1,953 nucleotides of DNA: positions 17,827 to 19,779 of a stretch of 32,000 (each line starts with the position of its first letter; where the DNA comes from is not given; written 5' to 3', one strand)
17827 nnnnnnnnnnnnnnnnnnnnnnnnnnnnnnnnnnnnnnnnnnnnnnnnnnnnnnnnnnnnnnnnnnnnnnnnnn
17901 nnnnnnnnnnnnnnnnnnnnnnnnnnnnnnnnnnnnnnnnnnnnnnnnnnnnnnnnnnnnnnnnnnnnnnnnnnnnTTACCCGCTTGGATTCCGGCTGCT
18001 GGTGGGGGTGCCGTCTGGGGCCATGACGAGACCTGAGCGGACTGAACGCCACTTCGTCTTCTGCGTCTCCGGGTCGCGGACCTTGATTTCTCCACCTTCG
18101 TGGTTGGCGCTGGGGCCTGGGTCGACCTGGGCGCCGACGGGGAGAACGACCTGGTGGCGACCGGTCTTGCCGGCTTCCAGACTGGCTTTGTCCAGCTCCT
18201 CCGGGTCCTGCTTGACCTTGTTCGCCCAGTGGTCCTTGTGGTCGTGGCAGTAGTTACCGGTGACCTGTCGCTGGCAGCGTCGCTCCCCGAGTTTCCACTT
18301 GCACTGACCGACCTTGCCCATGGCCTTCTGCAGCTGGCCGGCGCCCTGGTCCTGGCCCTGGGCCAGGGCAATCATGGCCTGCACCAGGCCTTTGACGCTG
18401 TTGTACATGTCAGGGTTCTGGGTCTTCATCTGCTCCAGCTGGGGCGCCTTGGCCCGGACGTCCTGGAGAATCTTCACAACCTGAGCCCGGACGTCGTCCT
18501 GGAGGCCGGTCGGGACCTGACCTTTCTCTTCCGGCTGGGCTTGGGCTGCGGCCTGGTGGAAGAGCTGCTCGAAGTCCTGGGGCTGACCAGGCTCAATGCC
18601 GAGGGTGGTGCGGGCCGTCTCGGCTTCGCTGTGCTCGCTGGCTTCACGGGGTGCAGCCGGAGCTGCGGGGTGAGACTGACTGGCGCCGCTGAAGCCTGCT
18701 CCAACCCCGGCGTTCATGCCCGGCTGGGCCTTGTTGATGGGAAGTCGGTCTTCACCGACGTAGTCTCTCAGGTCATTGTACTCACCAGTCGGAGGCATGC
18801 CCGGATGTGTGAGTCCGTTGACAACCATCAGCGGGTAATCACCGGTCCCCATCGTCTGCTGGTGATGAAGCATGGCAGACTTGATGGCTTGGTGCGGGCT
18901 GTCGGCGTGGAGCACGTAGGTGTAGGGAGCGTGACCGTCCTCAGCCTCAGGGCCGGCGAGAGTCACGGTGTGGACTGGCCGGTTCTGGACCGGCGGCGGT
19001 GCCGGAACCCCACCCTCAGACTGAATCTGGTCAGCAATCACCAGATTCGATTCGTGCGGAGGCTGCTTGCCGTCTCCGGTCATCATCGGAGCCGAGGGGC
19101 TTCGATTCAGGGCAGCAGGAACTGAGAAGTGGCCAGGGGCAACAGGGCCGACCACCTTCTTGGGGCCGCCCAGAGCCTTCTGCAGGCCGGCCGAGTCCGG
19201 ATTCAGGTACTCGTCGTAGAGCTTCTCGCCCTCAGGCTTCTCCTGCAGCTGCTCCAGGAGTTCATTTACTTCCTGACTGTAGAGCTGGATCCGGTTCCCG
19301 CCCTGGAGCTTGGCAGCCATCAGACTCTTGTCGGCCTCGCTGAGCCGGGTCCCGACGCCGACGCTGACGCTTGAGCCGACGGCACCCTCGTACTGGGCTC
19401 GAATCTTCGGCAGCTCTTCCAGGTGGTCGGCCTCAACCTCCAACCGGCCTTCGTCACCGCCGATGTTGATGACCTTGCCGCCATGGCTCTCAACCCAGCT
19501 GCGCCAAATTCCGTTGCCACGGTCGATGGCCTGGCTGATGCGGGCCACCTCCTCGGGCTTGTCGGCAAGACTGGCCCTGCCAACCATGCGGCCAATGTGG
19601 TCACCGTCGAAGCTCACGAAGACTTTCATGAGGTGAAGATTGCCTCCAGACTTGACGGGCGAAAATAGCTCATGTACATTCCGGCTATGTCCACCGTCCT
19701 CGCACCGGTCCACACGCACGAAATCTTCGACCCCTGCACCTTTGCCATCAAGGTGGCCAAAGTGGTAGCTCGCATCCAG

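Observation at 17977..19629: Phage late-operon protein carrying a minimal GGDEF/Cas10-type palm (mCpol-like) nucleotide-cyclase domain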

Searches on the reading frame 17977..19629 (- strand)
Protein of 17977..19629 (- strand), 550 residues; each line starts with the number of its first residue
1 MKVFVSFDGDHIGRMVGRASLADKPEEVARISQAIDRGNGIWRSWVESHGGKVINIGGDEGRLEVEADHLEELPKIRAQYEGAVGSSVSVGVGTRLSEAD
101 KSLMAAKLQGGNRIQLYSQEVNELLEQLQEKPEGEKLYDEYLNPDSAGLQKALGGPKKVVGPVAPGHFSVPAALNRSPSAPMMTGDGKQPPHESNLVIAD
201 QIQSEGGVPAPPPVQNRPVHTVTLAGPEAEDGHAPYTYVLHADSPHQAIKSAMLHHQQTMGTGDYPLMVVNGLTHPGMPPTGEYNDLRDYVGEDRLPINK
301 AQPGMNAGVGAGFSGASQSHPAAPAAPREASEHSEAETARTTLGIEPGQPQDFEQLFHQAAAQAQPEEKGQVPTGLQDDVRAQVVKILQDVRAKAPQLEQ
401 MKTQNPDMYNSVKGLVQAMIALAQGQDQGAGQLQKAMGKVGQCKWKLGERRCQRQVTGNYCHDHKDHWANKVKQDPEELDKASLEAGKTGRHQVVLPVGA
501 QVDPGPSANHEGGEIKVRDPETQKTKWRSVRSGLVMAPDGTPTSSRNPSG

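Call 5: search_protein_families(library=pfam, proteins=[window:17977-19629:-], max_evalue=10)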
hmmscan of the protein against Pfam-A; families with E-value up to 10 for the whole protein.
window:17977-19629:- (550 aa): 6 families
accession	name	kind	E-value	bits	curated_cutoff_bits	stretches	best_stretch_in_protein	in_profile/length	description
PF18182.6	mCpol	-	2.2e-10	41.3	26.4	1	4-116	1-113/114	minimal CRISPR polymerase domain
PF22335.1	Cas10-Cmr2_palm2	-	0.0023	18.5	27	1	5-93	5-100/133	Cas10/Cmr2, second palm domain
PF19443.4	DAHL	-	0.0083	16.3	38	1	361-434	52-121/221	DAHL domain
PF09683.15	Lactococcin_972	-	0.03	15.3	22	1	444-491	4-48/62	Bacteriocin (Lactococcin_972)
PF17967.7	Pullulanase_N2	-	0.13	13.5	23.2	1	342-430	11-97/112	Pullulanase N2 domain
PF24445.1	DUF7564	-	0.25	12.2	32.2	1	455-479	20-45/76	Family of unknown function (DUF7564)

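Call 6: search_protein_families(library=phrogs, proteins=[window:17977-19629:-], max_evalue=0.01)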
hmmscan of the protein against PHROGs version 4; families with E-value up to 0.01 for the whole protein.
window:17977-19629:- (550 aa): 0 families

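Call 7: search_dna_similar(query=window:17977-19629:-, collection=phages, mode=protein, max_rows=30)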
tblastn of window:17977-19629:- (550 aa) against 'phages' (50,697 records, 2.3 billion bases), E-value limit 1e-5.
Records with a match: 1; places in all: 1; records where one place covers at least 80% of the query: 0.
Best place of each record, by identity: <60% 1.
By first word of the organism name: Myxococcus 1.
By host as written in the record: Myxococcus sp. 1.
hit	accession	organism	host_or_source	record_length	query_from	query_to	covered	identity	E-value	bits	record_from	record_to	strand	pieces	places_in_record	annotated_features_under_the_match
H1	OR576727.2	Myxococcus phage Mx1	Myxococcus sp.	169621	1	117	21%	32.5%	1e-8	64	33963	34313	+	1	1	hypothetical protein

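Call 9: find_homologous_proteins(query=window:17977-19629:-, max_evalue=0.001)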
Query window:17977-19629:- (550 aa): 85 proteins with E <= 0.001 among 8000 candidates.
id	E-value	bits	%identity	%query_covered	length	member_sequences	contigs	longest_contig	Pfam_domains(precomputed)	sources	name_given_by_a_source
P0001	0.0e+0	1243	100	100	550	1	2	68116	PF18182.7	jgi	-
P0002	3.6e-193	662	71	46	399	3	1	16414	PF18182.7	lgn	-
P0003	1.3e-189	650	71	46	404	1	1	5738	PF18182.7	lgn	-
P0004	6.4e-179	615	69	46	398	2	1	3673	PF18182.7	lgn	-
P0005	7.4e-176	605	59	46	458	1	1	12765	PF18905.6,PF18182.7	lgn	-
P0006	1.2e-175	604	82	28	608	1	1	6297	PF18182.7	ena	-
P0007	4.6e-174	599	60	46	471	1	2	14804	PF18905.6,PF18182.7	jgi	jgi:hypothetical protein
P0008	2.8e-173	596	70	34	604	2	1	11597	PF18182.7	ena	-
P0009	2.9e-170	586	66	46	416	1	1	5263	PF18182.7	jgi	jgi:hypothetical protein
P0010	1.6e-169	584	80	28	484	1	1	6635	PF18182.7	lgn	-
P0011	9.3e-169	581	70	34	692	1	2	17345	PF18182.7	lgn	-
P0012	5.8e-168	579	64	50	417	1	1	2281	PF18182.7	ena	-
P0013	3.4e-167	576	65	46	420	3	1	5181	PF18182.7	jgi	jgi:hypothetical protein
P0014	1.3e-165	571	64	40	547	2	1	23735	PF18182.7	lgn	-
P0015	3.6e-162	559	55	46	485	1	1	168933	PF18905.6,PF18182.7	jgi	jgi:hypothetical protein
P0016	1.1e-160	555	54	46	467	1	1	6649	PF18182.7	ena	-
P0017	6.5e-160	552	63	37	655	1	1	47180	PF18182.7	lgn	-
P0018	9.6e-160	551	54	46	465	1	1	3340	PF18182.7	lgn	-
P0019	8.0e-155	535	61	46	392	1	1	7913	PF18182.7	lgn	-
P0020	5.2e-139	483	62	34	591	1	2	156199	PF22335.2,PF18182.7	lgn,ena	-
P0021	6.7e-136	473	52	46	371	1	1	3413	PF18182.7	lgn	-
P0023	5.8e-135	470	61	47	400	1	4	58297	PF18182.7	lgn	-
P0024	3.8e-132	460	64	37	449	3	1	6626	PF18182.7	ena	-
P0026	3.5e-101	358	66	28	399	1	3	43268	PF18182.7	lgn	-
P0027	3.7e-99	351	64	28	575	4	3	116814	PF18182.7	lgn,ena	-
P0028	2.3e-98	349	68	27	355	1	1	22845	PF18182.7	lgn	-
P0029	4.8e-97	344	67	27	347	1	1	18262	PF18182.7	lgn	-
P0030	7.0e-97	344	61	28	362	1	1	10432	PF18182.7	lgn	-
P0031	2.3e-82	296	55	35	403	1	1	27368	PF18182.7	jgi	jgi:hypothetical protein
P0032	1.7e-79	287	38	77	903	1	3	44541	PF18182.7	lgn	-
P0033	1.2e-77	281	57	26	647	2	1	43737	PF18182.7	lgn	-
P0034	1.1e-75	274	65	26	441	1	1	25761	PF18182.7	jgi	jgi:hypothetical protein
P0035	2.5e-75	273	64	27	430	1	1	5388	PF18182.7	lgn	-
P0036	5.5e-75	272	54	26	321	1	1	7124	PF18182.7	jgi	jgi:hypothetical protein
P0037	5.6e-75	272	63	27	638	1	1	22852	PF18760.8,PF18182.7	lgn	-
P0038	2.4e-74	270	63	26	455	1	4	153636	PF18182.7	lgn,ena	-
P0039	1.1e-73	267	62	27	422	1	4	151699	PF18182.7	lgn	-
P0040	1.5e-72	264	62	26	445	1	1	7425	PF18182.7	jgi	jgi:hypothetical protein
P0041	1.6e-72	264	61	26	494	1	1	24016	PF18182.7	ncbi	-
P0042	4.9e-72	262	64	27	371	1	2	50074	PF18182.7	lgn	-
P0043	6.9e-72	261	60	26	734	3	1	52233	PF18182.7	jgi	jgi:hypothetical protein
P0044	1.3e-71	261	57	28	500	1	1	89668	PF18182.7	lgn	-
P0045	1.3e-71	261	66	27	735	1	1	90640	PF18182.7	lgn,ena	-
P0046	4.8e-70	255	56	21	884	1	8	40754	-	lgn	-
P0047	8.8e-69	251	44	34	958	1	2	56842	-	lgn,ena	-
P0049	4.4e-67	246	54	35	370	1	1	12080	PF18182.7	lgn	-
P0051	3.9e-65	239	54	26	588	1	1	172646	PF18182.7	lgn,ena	-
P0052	4.9e-65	239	57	26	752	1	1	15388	PF18182.7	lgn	-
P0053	2.9e-64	236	63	26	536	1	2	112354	PF18182.7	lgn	-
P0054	9.6e-64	235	58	28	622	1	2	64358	PF18182.7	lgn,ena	-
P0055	5.0e-63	232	53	26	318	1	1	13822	PF18182.7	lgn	-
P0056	6.5e-63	232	57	27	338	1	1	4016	PF18182.7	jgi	jgi:hypothetical protein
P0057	7.2e-63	232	55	25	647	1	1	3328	PF18182.7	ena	-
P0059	1.0e-62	231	40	23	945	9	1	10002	PF18905.6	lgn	-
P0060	1.7e-62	230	60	26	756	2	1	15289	PF18182.7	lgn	-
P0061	2.0e-62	230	62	26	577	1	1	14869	PF18182.7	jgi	jgi:hypothetical protein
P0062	2.7e-62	230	45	26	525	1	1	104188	PF18182.7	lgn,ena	-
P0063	6.8e-62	228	64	26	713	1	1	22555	PF26092.1,PF18182.7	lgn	-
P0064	2.6e-60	223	53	29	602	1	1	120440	PF26820.1,PF18182.7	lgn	-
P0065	7.7e-59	218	57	30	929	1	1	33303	PF18182.7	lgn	-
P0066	1.2e-58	218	56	26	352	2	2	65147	PF18182.7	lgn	-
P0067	1.4e-57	214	42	23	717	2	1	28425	-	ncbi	-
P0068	1.7e-55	207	54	26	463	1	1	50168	PF18182.7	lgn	-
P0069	1.4e-53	201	58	26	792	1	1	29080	PF18182.7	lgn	-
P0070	2.4e-53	200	58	26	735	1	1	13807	PF18182.7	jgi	jgi:hypothetical protein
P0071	3.9e-53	200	59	26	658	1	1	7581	PF18182.7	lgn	-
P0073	1.5e-51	194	52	26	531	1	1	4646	PF18182.7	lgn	-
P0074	9.7e-51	192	57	26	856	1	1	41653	PF18182.7,PF13508.14,PF00583.32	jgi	jgi:GNAT superfamily N-acetyltransferase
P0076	3.8e-50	190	58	26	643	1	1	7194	PF18182.7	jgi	jgi:hypothetical protein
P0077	4.0e-50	190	56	26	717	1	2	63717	PF18182.7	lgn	-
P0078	1.1e-49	188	55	26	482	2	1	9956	PF18182.7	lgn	-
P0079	2.1e-48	184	53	25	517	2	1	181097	PF26820.1,PF18182.7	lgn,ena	-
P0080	2.2e-46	177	33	77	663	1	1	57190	PF26820.1,PF18182.7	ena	-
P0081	2.8e-40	157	45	28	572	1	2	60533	PF18182.7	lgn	-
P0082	1.3e-38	152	50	26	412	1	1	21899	PF18182.7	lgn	-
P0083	5.9e-36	143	48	26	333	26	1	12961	PF18182.7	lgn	-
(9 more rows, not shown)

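Call 10: get_annotated_region(hit=H1, flank=8000)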
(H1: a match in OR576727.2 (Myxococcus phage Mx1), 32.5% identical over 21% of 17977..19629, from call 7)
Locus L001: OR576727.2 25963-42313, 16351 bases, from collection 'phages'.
description: Myxococcus phage Mx1, complete genome.
organism: Myxococcus phage Mx1 (NCBI taxid 2994995)
taxonomy: Viruses; Duplodnaviria; Heunggongvirae; Uroviricota; Caudoviricetes
host: Myxococcus sp.; source: cow dung; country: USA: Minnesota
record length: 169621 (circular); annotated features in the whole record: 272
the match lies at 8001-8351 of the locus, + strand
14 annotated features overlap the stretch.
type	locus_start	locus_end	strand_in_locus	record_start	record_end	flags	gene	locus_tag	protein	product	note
CDS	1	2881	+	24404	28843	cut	-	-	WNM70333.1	NUDIX hydrolase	-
CDS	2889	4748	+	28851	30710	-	-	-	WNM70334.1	kinase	-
CDS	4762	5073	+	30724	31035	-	-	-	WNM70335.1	hypothetical protein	-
CDS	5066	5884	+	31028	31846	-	-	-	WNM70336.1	hypothetical protein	-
CDS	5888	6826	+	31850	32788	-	-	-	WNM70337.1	hypothetical protein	-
CDS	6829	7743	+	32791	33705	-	-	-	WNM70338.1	hypothetical protein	-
CDS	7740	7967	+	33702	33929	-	-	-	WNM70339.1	hypothetical protein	-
CDS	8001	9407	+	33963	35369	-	-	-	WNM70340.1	hypothetical protein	-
CDS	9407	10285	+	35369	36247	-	-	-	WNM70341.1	hypothetical protein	-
CDS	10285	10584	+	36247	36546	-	-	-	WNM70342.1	hypothetical protein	-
CDS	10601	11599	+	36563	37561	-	-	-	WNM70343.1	hypothetical protein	-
CDS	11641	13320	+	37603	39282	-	-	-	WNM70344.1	hypothetical protein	-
CDS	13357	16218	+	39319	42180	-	-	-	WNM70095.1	tail sheath protein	-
CDS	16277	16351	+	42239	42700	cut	-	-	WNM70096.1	hypothetical protein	-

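Call 18: search_protein_families(library=pfam, proteins=[P0005, P0037, P0063, P0064, P0074, P0032, P0080, P0047, P0046, P0059], max_evalue=0.01)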
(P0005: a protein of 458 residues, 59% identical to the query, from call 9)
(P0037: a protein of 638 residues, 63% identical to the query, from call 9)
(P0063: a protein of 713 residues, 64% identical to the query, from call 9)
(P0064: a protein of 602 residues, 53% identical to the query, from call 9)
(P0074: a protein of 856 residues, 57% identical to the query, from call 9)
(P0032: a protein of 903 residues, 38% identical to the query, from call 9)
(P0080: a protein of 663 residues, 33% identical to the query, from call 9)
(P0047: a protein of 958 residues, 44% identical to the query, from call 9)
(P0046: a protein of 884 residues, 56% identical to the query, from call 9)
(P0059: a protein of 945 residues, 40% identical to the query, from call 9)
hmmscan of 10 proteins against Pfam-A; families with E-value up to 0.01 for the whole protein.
P0005 (458 aa): 3 families
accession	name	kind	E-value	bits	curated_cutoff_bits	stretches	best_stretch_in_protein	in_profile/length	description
PF18182.6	mCpol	-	4e-11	43.7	26.4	1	4-116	1-113/114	minimal CRISPR polymerase domain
PF18905.5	DUF5661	-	1.1e-05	26.2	27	1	349-386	17-57/65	Protein of unknown function (DUF5661)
PF22335.1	Cas10-Cmr2_palm2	-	0.00038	21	27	1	5-94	5-101/133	Cas10/Cmr2, second palm domain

P0037 (638 aa): 2 families
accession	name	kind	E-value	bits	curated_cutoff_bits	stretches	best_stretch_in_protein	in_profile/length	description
PF18760.7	ART-PolyVal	-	4e-21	76.7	31.2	1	175-311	3-138/140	ADP-Ribosyltransferase in polyvalent proteins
PF18182.6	mCpol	-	3.9e-11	43.8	26.4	1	5-116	2-113/114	minimal CRISPR polymerase domain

P0063 (713 aa): 2 families
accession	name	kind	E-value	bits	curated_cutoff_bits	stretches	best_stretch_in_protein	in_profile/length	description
PF18182.6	mCpol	-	2.2e-12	47.8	26.4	1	4-117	1-114/114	minimal CRISPR polymerase domain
PF22335.1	Cas10-Cmr2_palm2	-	0.0029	18.2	27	1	5-94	5-101/133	Cas10/Cmr2, second palm domain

P0064 (602 aa): 1 family
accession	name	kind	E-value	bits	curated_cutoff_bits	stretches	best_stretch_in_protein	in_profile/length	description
PF18182.6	mCpol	-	4.8e-14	53.2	26.4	1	4-116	1-113/114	minimal CRISPR polymerase domain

P0074 (856 aa): 6 families
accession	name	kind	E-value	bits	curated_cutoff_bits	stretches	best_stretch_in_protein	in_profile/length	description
PF18182.6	mCpol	-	3.7e-13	50.3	26.4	1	4-117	1-114/114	minimal CRISPR polymerase domain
PF00583.31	Acetyltransf_1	-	3.1e-08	34.3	20.7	1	474-559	30-115/116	Acetyltransferase (GNAT) family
PF13508.13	Acetyltransf_7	-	1.2e-05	26.1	27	1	486-559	10-81/84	Acetyltransferase (GNAT) domain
PF22335.1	Cas10-Cmr2_palm2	-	0.0009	19.8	27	1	5-98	5-103/133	Cas10/Cmr2, second palm domain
PF08445.16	FR47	-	0.0029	18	22.1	1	510-559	29-76/86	FR47-like protein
PF13673.13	Acetyltransf_10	-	0.0035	17.8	23.6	1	510-559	59-106/128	Acetyltransferase (GNAT) domain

P0032 (903 aa): 1 family
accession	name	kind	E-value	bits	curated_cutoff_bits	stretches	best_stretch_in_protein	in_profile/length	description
PF18182.6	mCpol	-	5.2e-13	49.8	26.4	1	7-119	1-113/114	minimal CRISPR polymerase domain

P0080 (663 aa): 1 family
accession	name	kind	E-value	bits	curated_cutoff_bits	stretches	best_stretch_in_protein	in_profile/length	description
PF18182.6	mCpol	-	3e-12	47.4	26.4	1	10-121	1-112/114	minimal CRISPR polymerase domain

P0047 (958 aa): 3 families
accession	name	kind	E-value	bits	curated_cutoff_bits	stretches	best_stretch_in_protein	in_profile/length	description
PF18182.6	mCpol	-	8.2e-05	23.4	26.4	1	7-112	1-106/114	minimal CRISPR polymerase domain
PF18905.5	DUF5661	-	0.00098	19.9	27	1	418-438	37-57/65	Protein of unknown function (DUF5661)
PF10123.14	Mu-like_Pro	-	0.0078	16.2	25.2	0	175-302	192-313/330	Mu-like prophage I protein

P0046 (884 aa): 1 family
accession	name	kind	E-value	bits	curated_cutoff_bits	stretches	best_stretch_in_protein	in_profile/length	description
PF18182.6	mCpol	-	0.00068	20.4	26.4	1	7-102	18-113/114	minimal CRISPR polymerase domain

P0059 (945 aa): 2 families
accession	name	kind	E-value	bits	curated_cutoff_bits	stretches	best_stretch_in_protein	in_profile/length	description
PF18905.5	DUF5661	-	1.9e-08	35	27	1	669-714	16-64/65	Protein of unknown function (DUF5661)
PF18182.6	mCpol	-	7.8e-05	23.5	26.4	1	15-123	6-114/114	minimal CRISPR polymerase domain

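Call 27: find_encoding_contigs(protein=P0001, flank=10000, max_places=3)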
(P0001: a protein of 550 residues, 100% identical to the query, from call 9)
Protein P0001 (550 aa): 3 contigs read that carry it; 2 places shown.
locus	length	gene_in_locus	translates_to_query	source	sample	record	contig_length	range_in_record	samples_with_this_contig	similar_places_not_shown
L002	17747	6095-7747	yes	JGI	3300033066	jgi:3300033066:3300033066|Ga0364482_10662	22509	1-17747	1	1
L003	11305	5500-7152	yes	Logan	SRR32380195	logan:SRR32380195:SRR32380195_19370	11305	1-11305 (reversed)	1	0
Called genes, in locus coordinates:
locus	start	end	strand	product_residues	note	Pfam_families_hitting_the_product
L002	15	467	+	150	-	-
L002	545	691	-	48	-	-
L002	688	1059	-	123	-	-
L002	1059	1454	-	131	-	-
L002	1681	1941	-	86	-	-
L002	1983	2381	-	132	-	-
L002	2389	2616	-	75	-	-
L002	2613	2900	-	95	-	-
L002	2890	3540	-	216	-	PF06941:NT5C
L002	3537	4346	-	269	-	-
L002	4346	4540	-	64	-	-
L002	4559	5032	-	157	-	-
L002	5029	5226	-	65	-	-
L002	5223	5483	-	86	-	-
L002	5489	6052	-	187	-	PF00156:Pribosyltran (weak)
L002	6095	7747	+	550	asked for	PF18182:mCpol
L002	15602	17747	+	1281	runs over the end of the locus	-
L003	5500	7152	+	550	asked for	PF18182:mCpol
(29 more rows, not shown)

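Call 28: find_encoding_contigs(protein=P0015, flank=10000, max_places=1)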
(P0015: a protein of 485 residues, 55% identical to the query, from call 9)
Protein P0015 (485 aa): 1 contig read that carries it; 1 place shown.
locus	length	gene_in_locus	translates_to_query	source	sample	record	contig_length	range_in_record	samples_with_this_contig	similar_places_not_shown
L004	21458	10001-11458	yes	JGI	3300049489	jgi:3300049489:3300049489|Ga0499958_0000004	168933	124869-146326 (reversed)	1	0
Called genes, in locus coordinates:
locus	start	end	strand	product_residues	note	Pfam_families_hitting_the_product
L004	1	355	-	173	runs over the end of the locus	-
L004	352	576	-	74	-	-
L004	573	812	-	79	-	-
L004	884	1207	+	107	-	-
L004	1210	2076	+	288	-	-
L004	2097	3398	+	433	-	-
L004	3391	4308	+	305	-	-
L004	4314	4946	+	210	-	PF05838:Glyco_hydro_108, PF09374:PG_binding_3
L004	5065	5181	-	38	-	-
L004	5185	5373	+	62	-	-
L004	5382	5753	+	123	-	-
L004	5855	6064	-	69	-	-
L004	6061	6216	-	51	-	-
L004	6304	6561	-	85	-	-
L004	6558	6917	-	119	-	-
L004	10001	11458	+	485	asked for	PF18182:mCpol, PF18905:DUF5661 (weak)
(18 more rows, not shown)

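Call 29: find_encoding_contigs(protein=P0079, flank=10000, max_places=1)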
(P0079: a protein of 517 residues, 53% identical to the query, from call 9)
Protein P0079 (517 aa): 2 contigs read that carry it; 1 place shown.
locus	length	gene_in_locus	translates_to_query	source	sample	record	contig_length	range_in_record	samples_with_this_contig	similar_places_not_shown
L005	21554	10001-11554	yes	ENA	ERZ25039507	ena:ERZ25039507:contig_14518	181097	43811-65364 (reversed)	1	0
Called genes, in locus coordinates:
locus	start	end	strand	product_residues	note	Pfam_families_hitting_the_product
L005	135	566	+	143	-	-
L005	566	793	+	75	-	PF13223:DUF4031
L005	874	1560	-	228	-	-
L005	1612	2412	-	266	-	-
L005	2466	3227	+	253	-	PF25680:Mom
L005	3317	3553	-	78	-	-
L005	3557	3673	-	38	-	-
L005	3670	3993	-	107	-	-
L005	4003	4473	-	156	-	-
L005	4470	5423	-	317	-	-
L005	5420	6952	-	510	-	PF00580:UvrD-helicase, PF13245:AAA_19, PF13604:AAA_30 (weak), PF01443:Viral_helicase1 (faint), PF13361:UvrD_C, PF13538:UvrD_C_2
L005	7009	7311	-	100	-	-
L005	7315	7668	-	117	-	-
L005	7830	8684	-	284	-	PF21448:DNMK (faint)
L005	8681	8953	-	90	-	-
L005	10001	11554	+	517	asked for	PF18182:mCpol, PF26820:Phage_T4_Y00F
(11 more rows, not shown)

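Call 30: find_encoding_contigs(protein=P0037, flank=10000, max_places=1)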
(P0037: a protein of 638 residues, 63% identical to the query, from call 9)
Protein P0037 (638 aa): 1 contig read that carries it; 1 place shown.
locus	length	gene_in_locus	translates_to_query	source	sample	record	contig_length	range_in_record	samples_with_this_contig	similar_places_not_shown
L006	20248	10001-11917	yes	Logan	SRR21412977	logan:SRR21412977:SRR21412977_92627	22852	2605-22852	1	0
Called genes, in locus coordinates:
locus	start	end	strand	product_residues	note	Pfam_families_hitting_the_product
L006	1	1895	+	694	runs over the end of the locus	-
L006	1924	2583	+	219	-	PF02562:PhoH, PF13245:AAA_19 (faint), PF13604:AAA_30 (faint), PF13401:AAA_22 (weak)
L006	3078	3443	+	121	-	-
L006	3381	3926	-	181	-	PF12850:Metallophos_2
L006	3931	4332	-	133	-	PF01981:PTH2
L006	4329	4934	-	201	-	PF18143:HAD_SAK_2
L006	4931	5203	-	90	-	-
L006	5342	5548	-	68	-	-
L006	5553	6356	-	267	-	PF21448:DNMK (weak)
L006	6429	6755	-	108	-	-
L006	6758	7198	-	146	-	-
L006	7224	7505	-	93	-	-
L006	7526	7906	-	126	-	-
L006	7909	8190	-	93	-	PF24043:DUF7352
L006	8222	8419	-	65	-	-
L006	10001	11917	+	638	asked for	PF18182:mCpol, PF18760:ART-PolyVal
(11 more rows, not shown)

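Call 59: search_protein_families(library=ncbifam, proteins=[window:17977-19629:-], max_evalue=0.1)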
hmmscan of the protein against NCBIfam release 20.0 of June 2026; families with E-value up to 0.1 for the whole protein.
window:17977-19629:- (550 aa): 4 families
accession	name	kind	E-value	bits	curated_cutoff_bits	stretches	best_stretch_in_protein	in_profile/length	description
NF033576.1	mCpol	domain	3.2e-07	31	40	1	4-118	2-116/118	mCpol domain-containing protein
TIGR02779.1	NHEJ_ligase_lig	equivalog_domain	0.011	15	227.75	1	352-426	205-278/302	non-homologous end-joining DNA ligase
TIGR02776.1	NHEJ_ligase_prk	equivalog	0.025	13.4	373.2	1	353-427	197-271/587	DNA ligase D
NF007284.0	PRK09751.1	equivalog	0.086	10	1496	0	31-133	717-820/1538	ATP-dependent helicase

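Call 63: search_protein_families(library=pfam, proteins=[L001:9407-10285:+, L001:8001-9407:+], max_evalue=0.01)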
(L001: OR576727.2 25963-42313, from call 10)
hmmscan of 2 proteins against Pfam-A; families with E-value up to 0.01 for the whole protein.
L001:9407-10285:+ (292 aa): 0 families

L001:8001-9407:+ (468 aa): 1 family
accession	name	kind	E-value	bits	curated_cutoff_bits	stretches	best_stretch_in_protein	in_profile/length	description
PF18182.6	mCpol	-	0.00046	21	26.4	1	17-116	14-113/114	minimal CRISPR polymerase domain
